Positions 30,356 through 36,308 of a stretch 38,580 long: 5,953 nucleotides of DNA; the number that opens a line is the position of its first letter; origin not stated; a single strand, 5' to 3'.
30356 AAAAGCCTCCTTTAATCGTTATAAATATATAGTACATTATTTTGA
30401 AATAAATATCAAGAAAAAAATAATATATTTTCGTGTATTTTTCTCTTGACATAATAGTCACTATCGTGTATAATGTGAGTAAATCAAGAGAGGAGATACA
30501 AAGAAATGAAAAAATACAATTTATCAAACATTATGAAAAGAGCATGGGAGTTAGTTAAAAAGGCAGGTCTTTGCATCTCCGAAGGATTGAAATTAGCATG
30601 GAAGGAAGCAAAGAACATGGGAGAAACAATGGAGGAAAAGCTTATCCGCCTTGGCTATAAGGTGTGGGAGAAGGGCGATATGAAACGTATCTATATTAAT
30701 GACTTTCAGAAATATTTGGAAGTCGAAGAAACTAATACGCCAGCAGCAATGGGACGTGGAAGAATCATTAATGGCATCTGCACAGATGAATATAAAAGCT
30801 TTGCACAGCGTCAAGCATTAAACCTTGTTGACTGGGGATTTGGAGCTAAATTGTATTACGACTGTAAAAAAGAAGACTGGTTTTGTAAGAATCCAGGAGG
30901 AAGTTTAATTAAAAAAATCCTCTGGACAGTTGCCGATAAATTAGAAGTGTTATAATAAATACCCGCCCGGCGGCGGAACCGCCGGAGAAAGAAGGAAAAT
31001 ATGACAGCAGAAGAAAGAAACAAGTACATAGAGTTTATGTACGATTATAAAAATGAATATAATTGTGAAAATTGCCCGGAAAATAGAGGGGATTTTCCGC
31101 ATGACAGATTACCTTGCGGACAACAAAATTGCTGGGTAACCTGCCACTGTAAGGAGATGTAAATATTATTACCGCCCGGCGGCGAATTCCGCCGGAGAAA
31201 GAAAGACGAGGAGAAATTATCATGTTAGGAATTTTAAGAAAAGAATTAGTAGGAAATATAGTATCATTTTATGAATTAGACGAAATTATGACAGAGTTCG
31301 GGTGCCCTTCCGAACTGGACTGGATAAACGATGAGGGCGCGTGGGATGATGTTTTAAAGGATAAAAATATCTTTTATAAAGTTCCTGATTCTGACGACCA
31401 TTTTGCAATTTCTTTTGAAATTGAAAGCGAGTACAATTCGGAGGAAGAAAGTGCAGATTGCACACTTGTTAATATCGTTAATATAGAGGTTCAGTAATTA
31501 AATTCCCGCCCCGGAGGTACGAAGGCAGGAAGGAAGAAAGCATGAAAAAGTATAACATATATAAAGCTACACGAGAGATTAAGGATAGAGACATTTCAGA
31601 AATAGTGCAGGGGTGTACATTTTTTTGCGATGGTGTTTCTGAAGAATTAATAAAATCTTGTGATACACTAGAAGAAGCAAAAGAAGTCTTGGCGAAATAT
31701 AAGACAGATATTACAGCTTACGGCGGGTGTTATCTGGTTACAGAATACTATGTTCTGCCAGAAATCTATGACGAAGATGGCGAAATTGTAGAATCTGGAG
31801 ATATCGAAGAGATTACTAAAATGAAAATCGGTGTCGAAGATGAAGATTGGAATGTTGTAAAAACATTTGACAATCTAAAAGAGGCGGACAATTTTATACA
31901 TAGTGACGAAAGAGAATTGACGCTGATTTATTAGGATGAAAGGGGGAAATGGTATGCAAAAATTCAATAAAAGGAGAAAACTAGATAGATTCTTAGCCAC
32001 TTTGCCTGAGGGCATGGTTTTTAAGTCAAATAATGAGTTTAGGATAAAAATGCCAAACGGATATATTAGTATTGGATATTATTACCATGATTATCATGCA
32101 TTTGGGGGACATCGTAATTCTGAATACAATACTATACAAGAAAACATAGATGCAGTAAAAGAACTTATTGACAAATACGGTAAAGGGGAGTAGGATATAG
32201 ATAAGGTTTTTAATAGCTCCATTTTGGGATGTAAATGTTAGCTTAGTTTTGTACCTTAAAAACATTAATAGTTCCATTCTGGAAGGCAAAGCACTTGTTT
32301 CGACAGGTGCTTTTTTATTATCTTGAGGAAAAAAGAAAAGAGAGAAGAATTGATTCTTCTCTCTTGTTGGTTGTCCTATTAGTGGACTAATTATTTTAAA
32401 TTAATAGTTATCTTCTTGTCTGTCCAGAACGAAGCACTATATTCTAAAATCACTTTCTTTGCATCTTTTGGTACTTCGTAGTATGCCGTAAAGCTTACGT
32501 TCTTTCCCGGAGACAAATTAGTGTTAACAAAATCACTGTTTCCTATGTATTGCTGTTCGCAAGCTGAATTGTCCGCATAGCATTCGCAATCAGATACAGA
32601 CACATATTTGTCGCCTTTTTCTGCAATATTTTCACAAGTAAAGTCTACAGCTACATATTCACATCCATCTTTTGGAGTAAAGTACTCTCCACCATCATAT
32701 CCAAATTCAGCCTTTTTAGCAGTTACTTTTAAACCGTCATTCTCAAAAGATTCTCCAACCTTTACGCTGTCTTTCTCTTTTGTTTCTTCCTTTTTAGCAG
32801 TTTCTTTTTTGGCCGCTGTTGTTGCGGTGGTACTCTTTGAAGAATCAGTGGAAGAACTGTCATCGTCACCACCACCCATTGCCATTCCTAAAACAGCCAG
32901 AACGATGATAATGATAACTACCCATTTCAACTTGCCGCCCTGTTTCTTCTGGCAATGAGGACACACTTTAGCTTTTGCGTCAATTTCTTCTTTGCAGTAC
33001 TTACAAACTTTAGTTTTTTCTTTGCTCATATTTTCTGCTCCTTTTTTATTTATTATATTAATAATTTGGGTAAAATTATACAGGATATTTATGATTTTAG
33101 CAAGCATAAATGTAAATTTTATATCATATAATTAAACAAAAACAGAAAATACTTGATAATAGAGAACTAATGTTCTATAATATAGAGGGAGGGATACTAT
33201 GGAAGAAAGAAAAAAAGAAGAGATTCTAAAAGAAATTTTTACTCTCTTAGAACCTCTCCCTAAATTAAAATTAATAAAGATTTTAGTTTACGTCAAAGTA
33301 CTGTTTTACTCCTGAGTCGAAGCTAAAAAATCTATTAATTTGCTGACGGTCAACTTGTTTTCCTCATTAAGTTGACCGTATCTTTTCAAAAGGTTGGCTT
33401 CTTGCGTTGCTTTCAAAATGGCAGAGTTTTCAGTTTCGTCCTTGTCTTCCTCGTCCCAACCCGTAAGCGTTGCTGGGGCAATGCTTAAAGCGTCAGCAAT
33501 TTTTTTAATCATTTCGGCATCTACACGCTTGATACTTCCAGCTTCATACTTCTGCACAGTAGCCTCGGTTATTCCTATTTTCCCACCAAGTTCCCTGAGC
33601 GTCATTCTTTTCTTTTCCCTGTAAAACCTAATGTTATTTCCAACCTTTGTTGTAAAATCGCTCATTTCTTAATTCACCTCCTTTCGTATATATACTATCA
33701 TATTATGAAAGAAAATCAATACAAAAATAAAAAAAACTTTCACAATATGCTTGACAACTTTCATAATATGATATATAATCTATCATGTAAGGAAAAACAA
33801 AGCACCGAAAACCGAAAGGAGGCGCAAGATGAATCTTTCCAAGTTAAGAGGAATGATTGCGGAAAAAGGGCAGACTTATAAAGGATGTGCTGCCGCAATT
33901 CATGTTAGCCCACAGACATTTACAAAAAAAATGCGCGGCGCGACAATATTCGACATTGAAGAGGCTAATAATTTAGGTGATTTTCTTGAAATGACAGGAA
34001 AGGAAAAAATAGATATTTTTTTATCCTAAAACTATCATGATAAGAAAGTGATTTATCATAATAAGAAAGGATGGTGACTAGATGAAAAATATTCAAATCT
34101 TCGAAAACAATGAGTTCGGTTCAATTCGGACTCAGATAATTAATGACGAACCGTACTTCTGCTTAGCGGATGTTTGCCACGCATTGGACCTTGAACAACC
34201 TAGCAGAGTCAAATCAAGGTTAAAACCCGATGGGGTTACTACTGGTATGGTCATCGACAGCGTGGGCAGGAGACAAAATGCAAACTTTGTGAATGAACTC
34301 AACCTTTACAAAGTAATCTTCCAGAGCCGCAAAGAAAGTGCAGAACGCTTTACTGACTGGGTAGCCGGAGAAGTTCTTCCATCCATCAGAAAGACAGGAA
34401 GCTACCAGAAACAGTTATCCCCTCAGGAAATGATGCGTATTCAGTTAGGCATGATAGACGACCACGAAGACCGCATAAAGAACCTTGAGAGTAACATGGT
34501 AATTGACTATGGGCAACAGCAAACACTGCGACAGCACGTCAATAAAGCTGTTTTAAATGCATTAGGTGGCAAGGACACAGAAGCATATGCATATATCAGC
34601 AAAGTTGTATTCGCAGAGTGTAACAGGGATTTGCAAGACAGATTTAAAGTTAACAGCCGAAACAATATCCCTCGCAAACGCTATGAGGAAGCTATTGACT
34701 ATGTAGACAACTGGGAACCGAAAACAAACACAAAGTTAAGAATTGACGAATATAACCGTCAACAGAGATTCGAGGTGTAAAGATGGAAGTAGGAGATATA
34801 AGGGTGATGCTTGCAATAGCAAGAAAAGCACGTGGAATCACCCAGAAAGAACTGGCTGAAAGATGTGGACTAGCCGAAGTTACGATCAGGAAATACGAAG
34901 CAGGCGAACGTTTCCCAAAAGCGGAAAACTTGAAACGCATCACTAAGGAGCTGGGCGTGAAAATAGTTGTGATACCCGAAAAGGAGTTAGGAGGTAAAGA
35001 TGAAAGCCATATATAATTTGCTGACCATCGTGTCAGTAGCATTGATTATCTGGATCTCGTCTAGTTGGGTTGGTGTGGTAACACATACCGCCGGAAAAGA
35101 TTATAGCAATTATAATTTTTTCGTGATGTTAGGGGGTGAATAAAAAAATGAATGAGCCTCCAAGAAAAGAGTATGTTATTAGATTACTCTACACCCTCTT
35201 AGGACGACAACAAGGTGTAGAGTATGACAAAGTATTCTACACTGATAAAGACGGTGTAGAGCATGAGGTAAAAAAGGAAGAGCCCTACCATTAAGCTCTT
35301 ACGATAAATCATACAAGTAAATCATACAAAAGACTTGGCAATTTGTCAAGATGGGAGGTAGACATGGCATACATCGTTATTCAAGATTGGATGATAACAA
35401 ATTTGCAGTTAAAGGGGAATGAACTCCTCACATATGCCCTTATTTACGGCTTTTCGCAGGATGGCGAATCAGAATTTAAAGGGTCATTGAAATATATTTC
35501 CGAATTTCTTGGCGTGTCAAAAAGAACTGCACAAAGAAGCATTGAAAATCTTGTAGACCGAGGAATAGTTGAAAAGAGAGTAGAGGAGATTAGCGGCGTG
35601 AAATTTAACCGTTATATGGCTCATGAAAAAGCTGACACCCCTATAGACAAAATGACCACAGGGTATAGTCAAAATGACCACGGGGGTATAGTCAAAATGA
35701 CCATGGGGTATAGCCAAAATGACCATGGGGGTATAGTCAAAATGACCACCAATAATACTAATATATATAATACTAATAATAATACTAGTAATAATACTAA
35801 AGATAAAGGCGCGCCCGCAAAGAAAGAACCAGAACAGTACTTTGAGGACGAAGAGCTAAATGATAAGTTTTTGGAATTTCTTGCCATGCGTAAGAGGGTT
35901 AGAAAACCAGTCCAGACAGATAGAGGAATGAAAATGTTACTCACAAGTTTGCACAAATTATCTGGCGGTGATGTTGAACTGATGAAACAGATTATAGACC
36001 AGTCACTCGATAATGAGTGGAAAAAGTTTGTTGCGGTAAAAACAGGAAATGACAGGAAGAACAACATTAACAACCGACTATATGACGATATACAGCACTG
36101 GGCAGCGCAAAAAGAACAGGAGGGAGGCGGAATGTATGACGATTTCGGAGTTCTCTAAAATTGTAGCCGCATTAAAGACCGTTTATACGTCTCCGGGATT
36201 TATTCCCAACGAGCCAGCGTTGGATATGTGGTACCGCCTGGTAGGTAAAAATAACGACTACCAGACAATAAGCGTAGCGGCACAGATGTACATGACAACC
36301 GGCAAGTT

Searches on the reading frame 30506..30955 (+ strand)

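Call 95: search_protein_families(library=pfam, proteins=[window:30506-30955:+], max_evalue=0.01)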
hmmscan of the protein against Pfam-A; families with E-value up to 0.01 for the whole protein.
window:30506-30955:+ (149 aa): 2 families
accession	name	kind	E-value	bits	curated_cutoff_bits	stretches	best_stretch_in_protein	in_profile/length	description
PF12523.13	DUF3725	-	0.0038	17.9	22.8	1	98-131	33-66/74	Protein of unknown function (DUF3725)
PF07410.16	Phage_Gp111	-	0.0054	17.7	27.1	0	8-43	1-44/117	Streptococcus thermophilus bacteriophage Gp111 protein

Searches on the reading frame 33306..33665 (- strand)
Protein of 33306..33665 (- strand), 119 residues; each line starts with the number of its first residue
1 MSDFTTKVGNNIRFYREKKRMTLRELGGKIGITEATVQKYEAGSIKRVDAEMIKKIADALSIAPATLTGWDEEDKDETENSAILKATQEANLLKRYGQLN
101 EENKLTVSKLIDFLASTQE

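Call 15: search_protein_families(library=pfam, proteins=[window:33306-33665:-], max_evalue=0.001)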
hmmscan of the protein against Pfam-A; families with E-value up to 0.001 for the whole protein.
window:33306-33665:- (119 aa): 5 families
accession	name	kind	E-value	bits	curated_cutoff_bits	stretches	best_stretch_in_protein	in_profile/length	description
PF01381.28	HTH_3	-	2.4e-11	43.9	23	1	12-64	1-52/55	Helix-turn-helix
PF13443.12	HTH_26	-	3.6e-10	40.4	22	1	15-71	5-61/63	Cro/C1-type HTH DNA-binding domain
PF13560.12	HTH_31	-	5.8e-08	33.4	27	1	12-64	6-58/64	Helix-turn-helix domain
PF12844.13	HTH_19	-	2.6e-05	24.5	30.2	1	9-60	1-51/64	Helix-turn-helix domain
PF13413.12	HTH_25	-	0.00076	19.7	24.6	0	16-65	6-60/62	Helix-turn-helix domain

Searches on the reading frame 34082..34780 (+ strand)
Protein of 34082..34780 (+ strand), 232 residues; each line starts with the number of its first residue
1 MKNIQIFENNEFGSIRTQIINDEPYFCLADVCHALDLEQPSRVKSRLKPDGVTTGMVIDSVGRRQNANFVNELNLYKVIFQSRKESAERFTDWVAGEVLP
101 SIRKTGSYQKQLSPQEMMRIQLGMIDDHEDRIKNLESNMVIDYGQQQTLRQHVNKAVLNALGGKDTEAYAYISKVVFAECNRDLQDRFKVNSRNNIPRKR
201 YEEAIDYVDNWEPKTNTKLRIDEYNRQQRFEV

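Call 14: search_protein_families(library=phrogs, proteins=[window:34082-34780:+], max_evalue=0.001)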
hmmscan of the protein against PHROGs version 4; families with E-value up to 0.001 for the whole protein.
window:34082-34780:+ (232 aa): 13 families
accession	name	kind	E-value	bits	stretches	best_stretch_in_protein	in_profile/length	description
phrog_463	-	transcription regulation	1.3e-53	183.1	1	1-230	2-247/250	anti-repressor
phrog_130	-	transcription regulation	1.5e-41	144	1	1-115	157-271/480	anti-repressor Ant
phrog_2899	-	transcription regulation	1.8e-40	140.2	1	1-132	4-136/263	anti-repressor Ant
phrog_373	-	transcription regulation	5.1e-31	109.3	1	62-230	148-328/373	anti-repressor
phrog_2593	-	transcription regulation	1.8e-30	107.5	1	5-208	20-203/255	anti-repressor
phrog_245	-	transcription regulation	6.2e-27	95.9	1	7-210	44-203/319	anti-repressor Ant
phrog_5060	-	transcription regulation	2.4e-26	94.1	1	7-211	12-220/224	anti-repressor Ant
phrog_25722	-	unknown function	9.6e-24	84.9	1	1-111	1-111/150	-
phrog_7940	-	unknown function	3.2e-23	83.6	1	1-114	1-113/252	-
phrog_2011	-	transcription regulation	2.9e-19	70.9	1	5-126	2-134/275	anti-repressor Ant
phrog_9976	-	transcription regulation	8.8e-16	59.3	1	6-122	5-125/188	anti-repressor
phrog_8448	-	transcription regulation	1.1e-15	59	1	132-231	38-148/151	anti-repressor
phrog_2977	-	transcription regulation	5e-14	53.3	1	1-85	61-148/150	anti-repressor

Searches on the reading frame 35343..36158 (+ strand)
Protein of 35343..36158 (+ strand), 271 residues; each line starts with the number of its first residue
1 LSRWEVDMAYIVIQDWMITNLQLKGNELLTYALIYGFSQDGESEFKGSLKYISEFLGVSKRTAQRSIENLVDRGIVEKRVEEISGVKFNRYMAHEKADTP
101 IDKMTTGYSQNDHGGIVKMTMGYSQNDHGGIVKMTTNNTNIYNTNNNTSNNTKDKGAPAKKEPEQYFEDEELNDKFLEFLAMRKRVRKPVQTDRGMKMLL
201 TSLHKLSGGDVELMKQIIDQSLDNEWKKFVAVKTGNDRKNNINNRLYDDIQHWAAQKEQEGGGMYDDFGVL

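Call 14: search_protein_families(library=phrogs, proteins=[window:35343-36158:+], max_evalue=0.001)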
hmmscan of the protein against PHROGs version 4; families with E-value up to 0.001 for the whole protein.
window:35343-36158:+ (271 aa): 11 families
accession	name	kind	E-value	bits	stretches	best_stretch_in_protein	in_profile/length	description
phrog_6969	-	unknown function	5.4e-24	86.1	1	9-116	5-109/216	-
phrog_678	-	DNA, RNA and nucleotide metabolism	1.6e-22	81.5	1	47-266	86-321/346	replication initiation O-like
phrog_270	-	DNA, RNA and nucleotide metabolism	5.2e-12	46.8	1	8-168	30-180/383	replication initiation protein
phrog_428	-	DNA, RNA and nucleotide metabolism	3.1e-10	40.8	1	18-167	98-235/455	replication initiation protein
phrog_186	-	DNA, RNA and nucleotide metabolism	7.8e-08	33.3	1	9-166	21-180/308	DnaD-like helicase loader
phrog_8102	-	DNA, RNA and nucleotide metabolism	1.1e-07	32.3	1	10-124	19-113/337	replication initiation protein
phrog_19658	-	DNA, RNA and nucleotide metabolism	1.3e-07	32.4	1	23-218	17-211/283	replication initiation protein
phrog_6451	-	DNA, RNA and nucleotide metabolism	2e-06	28.8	1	135-243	145-247/272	primosomal protein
phrog_391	-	DNA, RNA and nucleotide metabolism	5.1e-05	24.1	1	16-167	8-167/298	replication initiation O-like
phrog_8540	-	DNA, RNA and nucleotide metabolism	6.9e-05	24.1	1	40-161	33-157/196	replication initiation O-like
phrog_1032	-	DNA, RNA and nucleotide metabolism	0.00035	21.6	1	48-181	39-174/281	replication initiation protein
